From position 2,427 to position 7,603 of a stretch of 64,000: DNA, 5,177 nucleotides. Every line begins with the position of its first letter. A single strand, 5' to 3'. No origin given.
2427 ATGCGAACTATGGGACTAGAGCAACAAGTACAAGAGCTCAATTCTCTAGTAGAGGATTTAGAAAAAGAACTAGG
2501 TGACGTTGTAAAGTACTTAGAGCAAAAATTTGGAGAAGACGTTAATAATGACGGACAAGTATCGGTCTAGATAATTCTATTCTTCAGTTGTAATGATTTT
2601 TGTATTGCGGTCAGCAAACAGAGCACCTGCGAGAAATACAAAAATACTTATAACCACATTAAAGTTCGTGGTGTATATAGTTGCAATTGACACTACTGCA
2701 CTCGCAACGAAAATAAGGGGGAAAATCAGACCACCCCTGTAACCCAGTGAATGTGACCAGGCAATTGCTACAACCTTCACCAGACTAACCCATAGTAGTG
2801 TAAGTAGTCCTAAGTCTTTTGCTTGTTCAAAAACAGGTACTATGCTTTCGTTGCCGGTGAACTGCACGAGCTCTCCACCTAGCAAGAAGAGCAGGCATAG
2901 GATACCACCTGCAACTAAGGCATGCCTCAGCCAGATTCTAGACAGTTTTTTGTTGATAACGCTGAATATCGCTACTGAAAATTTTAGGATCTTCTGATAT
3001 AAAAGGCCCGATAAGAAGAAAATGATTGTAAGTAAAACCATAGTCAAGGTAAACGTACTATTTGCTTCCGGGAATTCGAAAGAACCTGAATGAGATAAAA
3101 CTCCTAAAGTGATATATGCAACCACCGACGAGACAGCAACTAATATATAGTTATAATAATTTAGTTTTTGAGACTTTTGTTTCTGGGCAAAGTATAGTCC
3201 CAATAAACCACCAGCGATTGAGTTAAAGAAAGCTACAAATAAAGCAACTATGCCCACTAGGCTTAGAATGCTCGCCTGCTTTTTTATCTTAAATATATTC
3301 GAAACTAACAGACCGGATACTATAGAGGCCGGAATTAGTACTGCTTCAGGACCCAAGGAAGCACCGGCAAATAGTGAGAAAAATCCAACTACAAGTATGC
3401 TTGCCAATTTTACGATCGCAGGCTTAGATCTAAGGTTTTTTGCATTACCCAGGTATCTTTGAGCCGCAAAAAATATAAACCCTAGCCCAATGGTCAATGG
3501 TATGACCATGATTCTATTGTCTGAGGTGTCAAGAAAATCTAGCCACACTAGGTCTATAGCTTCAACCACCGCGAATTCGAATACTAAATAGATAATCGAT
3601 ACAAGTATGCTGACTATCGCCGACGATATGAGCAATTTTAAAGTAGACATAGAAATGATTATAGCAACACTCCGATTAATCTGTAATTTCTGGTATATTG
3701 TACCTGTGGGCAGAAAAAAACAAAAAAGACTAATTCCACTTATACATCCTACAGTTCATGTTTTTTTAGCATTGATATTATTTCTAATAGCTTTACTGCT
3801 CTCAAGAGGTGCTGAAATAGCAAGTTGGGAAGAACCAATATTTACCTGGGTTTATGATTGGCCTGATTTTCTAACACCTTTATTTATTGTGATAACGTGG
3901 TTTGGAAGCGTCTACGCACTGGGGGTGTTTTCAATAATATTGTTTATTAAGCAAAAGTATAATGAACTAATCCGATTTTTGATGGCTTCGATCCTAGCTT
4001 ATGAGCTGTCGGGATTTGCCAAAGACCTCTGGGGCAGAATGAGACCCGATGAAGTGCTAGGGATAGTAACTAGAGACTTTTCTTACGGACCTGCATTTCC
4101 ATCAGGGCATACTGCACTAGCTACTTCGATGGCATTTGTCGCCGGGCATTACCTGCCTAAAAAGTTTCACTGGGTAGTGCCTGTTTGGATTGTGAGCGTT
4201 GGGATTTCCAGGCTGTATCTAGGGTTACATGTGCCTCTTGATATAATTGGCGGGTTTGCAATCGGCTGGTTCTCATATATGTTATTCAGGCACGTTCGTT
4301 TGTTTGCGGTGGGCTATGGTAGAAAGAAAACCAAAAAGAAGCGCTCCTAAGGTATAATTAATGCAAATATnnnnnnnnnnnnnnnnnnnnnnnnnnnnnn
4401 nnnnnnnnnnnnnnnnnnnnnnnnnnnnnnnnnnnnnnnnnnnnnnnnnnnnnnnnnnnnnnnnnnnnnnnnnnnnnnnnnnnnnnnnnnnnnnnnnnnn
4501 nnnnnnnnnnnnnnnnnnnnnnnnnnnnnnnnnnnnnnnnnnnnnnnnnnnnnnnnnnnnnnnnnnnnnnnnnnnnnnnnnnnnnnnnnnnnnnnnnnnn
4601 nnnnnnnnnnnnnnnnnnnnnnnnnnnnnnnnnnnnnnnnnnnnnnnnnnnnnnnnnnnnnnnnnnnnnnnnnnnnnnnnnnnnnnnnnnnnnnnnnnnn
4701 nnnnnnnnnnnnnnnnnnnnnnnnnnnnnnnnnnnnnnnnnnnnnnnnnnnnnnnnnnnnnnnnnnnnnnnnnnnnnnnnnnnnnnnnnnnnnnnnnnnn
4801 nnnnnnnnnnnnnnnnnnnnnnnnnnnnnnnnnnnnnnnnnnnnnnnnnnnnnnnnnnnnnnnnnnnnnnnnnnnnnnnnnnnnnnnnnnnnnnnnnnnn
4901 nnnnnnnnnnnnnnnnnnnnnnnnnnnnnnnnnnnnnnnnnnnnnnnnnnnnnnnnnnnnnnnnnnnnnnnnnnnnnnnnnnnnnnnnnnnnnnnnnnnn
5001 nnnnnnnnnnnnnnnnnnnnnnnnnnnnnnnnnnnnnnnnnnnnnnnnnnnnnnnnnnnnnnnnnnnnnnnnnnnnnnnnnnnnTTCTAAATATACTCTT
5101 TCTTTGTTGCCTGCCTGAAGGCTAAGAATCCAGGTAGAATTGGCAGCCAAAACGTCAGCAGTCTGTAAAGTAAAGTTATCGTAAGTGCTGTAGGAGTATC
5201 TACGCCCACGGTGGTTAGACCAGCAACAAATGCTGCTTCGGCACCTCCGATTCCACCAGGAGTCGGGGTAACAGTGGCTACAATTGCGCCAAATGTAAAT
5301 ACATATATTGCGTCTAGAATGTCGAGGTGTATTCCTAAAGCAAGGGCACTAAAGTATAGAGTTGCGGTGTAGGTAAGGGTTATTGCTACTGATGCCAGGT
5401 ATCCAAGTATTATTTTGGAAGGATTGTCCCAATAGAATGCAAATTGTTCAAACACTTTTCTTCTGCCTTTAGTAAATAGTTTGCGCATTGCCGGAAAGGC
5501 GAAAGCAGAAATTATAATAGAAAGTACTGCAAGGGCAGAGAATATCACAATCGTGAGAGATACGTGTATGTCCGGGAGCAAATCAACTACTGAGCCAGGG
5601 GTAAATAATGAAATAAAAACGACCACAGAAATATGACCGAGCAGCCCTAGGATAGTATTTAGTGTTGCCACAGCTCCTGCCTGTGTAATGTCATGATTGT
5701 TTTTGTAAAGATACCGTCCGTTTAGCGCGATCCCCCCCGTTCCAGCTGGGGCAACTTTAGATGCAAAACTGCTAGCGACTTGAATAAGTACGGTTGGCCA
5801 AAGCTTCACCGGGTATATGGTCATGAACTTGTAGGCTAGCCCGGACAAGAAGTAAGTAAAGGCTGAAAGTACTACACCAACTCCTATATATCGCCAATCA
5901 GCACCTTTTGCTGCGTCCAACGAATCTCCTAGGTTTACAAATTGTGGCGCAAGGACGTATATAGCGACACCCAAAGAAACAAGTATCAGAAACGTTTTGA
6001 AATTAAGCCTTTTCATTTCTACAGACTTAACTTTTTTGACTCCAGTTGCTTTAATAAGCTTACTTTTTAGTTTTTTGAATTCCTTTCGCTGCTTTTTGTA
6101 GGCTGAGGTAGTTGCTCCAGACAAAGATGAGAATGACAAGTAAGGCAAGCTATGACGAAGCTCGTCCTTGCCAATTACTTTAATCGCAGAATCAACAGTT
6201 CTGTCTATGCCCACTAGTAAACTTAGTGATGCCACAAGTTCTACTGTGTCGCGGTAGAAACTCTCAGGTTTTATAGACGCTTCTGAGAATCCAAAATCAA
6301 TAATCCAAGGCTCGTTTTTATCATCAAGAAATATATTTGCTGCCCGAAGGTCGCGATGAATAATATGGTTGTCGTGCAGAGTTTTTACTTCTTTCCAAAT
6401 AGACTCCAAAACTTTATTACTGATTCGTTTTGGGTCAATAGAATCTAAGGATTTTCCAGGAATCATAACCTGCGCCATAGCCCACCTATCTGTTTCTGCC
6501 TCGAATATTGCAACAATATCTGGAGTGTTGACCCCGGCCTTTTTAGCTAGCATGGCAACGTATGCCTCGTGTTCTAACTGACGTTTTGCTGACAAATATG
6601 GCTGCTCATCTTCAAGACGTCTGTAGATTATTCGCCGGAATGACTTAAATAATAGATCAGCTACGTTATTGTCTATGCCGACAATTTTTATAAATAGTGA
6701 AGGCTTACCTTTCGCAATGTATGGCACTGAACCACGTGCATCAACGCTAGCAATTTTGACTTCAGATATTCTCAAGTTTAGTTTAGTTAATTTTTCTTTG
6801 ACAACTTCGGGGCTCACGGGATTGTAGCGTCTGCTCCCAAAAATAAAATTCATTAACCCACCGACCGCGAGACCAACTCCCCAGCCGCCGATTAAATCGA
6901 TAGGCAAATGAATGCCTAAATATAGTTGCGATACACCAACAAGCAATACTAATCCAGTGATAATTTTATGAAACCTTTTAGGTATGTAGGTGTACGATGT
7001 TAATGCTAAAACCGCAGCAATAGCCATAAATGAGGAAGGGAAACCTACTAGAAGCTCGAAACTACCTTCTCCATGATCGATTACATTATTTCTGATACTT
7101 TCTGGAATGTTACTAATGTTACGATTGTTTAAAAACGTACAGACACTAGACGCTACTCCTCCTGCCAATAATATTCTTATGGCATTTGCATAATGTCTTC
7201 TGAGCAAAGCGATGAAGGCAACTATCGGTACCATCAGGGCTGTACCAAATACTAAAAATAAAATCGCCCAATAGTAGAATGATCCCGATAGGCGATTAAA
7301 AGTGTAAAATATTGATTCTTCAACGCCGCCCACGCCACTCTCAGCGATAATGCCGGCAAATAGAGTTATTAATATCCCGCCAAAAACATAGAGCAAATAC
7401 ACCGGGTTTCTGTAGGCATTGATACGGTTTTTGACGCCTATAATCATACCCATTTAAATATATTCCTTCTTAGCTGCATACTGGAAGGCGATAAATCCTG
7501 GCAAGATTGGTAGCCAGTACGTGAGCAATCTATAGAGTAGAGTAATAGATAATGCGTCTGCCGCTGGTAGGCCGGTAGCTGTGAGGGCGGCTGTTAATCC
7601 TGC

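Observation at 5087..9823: Tandem pair of three-domain membrane proteins: PAP2 phosphatase + eukaryotic-like kinase + MprF-type flippase-like (UPF0104) domain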

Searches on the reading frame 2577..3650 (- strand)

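Call 3: search_protein_families(library=pfam, proteins=[window:2577-3650:-], max_evalue=0.1)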
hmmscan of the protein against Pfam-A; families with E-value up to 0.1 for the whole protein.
window:2577-3650:- (357 aa): 1 family
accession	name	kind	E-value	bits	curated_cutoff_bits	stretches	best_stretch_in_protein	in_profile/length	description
PF00654.25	Voltage_CLC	-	7.3e-15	55.4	24.8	1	80-324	38-281/346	Voltage gated chloride channel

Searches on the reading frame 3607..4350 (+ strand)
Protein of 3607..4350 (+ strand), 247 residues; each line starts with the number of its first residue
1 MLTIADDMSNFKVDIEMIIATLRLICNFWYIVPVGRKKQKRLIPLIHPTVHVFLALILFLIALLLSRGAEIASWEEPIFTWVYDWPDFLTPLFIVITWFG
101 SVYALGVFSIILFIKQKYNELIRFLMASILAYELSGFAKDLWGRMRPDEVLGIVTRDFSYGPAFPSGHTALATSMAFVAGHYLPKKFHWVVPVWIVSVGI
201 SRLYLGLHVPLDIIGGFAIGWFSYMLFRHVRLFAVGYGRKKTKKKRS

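Call 3: search_protein_families(library=pfam, proteins=[window:3607-4350:+], max_evalue=0.1)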
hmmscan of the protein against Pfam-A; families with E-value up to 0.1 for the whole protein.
window:3607-4350:+ (247 aa): 3 families
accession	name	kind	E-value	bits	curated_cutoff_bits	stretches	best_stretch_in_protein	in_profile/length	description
PF01569.27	PAP2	-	3e-20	72.7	27.2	1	122-230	3-124/130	PAP2 superfamily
PF14378.12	PAP2_3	-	9e-06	26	27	1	163-225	126-189/190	PAP2 superfamily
PF14360.12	PAP2_C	-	0.0018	19.2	27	1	166-229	8-73/74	PAP2 superfamily C-terminal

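Call 5: search_protein_families(library=ncbifam, proteins=[window:3607-4350:+], max_evalue=0.1)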
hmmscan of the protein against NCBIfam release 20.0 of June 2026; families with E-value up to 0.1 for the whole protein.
window:3607-4350:+ (247 aa): 4 families
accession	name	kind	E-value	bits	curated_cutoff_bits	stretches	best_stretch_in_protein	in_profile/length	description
NF047884.1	UdeprDiPSep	equivalog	1.4e-10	41.4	250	1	84-224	36-180/188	undecaprenyl-diphosphatase SepP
NF007975.0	PRK10699.1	equivalog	3.8e-09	36.3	261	1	161-225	156-224/254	phosphatidylglycerophosphatase B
NF008813.0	PRK11837.1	equivalog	6.1e-06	26.3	229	1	122-224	62-165/202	undecaprenyl-diphosphate phosphatase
NF007159.0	PRK09597.1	equivalog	6.3e-06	26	177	1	155-229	112-186/191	lipid A 1-phosphatase LpxE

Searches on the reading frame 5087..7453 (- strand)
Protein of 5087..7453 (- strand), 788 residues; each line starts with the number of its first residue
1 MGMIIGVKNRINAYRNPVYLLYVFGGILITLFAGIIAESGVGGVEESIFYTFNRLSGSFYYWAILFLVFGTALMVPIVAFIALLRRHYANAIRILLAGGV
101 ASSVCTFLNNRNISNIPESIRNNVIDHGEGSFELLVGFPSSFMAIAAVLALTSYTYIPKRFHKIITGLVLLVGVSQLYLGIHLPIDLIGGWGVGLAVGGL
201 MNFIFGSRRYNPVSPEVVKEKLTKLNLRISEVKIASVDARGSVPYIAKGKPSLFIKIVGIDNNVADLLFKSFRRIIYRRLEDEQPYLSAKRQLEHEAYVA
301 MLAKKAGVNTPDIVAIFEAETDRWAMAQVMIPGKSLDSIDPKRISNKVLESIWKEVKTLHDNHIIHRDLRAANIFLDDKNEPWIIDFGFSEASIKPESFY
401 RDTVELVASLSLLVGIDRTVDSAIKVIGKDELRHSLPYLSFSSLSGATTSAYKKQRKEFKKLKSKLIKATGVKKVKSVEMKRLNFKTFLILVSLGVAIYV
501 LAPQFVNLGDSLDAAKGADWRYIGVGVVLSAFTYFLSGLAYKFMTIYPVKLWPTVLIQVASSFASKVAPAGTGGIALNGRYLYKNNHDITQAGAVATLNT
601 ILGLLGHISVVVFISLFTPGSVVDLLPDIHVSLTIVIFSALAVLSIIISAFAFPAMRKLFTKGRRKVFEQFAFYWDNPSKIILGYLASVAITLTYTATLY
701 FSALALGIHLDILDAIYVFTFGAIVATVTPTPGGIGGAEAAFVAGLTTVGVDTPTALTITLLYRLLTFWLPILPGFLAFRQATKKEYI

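Call 3: search_protein_families(library=pfam, proteins=[window:5087-7453:-], max_evalue=0.1)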
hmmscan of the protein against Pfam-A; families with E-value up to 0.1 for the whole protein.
window:5087-7453:- (788 aa): 10 families
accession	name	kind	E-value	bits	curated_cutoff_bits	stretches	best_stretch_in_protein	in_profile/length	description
PF03706.18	LPG_synthase_TM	-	1.8e-33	116.7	33.4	1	494-775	3-302/302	Lysylphosphatidylglycerol synthase TM region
PF00069.31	Pkinase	-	6e-11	42.7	31.7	1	327-398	76-153/263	Protein kinase domain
PF01569.27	PAP2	-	1.9e-09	37.8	27.2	1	136-205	49-125/130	PAP2 superfamily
PF07714.23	PK_Tyr_Ser-Thr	-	1.3e-05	25.1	23.1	1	354-395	113-154/258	Protein tyrosine and serine/threonine kinase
PF01636.29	APH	-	7.4e-05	23.1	23.2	1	314-390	120-197/239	Phosphotransferase enzyme family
PF01163.29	RIO1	-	0.00014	22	22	1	296-388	58-149/187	RIO domain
PF06293.20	Kdo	-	0.00041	20.3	21.3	1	342-391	117-170/207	Lipopolysaccharide kinase (Kdo/WaaP) family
PF03109.22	ABC1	-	0.0017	18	22.9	1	334-392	153-216/244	ABC1 atypical kinase-like domain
PF19974.5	TCAD9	-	0.025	14.2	40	1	354-387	289-321/429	Ternary complex associated domain 9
PF07178.16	TraL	-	0.045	14.5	24.4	0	630-681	25-75/90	TraL protein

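Call 5: search_protein_families(library=ncbifam, proteins=[window:5087-7453:-], max_evalue=0.1)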
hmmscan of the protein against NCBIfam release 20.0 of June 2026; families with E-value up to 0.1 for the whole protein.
window:5087-7453:- (788 aa): 24 families
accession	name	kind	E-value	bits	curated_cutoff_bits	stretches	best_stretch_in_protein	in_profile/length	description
TIGR00374.1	TIGR00374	subfamily_domain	1e-20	74.4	43.2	1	496-780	5-311/323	flippase-like domain-containing protein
NF033480.1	bifunc_MprF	equivalog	9.9e-16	57.2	600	1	488-781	7-296/841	bifunctional lysylphosphatidylglycerol flippase/synthetase MprF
TIGR03724.2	arch_bud32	equivalog_domain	3.2e-14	52.9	125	1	289-410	37-151/193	KEOPS complex kinase/ATPase Bud32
NF007174.0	PRK09605.1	equivalog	1.6e-10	40.1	447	1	287-411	378-494/535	bifunctional N(6)-L-threonylcarbamoyladenine synthase/serine/threonine protein kinase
NF011462.0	PRK14879.1-3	equivalog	2.4e-08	34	174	1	287-391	36-129/192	Kae1-associated kinase Bud32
NF011463.0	PRK14879.1-4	equivalog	2.5e-08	33.6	188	1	291-395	63-165/237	Kae1-associated kinase Bud32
NF002475.0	PRK01723.1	equivalog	4.6e-08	32.4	142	1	339-393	139-193/241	3-deoxy-D-manno-octulosonic acid kinase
NF011460.0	PRK14879.1-1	equivalog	7.2e-08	31.9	199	1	293-409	58-176/232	Kae1-associated kinase Bud32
NF033483.0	PknB_PASTA_kin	equivalog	4.4e-07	29.3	450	1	309-393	65-157/563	Stk1 family PASTA domain-containing Ser/Thr kinase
NF011464.0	PRK14879.1-7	equivalog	1e-05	25.4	246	1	293-391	53-150/221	Kae1-associated kinase Bud32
NF052427.1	StpK7MSMEG_1200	equivalog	1.1e-05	24.2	900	1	306-391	62-156/601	serine/threonine protein kinase StpK7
NF038150.1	lanthi_synth_IV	equivalog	2e-05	23.1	650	1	289-393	235-348/851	class IV lanthionine synthetase LanL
NF047741.1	antiphage_MADS6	equivalog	0.00013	20.6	460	1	347-392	303-348/612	methylation-associated defense system protein kinase MAD6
TIGR03476.1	HpnL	subfamily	0.00017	21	195.65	1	489-766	6-302/318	putative membrane protein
NF011461.0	PRK14879.1-2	equivalog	0.00022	21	372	1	335-406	93-162/225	Kae1-associated kinase Bud32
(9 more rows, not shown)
